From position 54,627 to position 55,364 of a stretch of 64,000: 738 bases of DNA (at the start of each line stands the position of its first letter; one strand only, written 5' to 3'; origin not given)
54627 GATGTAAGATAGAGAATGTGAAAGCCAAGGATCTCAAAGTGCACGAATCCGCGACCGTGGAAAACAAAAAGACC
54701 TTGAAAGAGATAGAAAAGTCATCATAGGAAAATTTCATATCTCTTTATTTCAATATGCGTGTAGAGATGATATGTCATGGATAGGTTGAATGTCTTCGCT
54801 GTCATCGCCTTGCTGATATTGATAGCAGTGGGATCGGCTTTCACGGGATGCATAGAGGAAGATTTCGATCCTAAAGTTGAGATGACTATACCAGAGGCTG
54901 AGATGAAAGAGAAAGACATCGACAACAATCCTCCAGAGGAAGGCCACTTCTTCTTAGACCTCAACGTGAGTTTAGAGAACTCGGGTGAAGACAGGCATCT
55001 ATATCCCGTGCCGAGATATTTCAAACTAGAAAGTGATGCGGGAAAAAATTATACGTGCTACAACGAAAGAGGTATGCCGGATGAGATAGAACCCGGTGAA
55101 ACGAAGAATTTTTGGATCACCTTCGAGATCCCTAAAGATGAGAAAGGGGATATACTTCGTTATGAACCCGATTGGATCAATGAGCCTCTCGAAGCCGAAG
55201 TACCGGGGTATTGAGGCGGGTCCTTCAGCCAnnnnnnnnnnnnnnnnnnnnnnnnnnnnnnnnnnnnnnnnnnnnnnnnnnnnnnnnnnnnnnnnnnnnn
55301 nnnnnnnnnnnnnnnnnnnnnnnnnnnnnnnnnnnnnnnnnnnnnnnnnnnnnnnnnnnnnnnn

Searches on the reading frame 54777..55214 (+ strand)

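Call 82: search_protein_families(library=pfam, proteins=[window:54777-55214:+], max_evalue=0.001)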
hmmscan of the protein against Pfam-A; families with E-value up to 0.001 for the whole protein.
window:54777-55214:+ (145 aa): 1 family
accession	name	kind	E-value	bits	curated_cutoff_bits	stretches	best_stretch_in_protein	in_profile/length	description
PF11611.13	DUF4352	-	5.5e-09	36.8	25.9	1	33-133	11-116/122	Domain of unknown function (DUF4352)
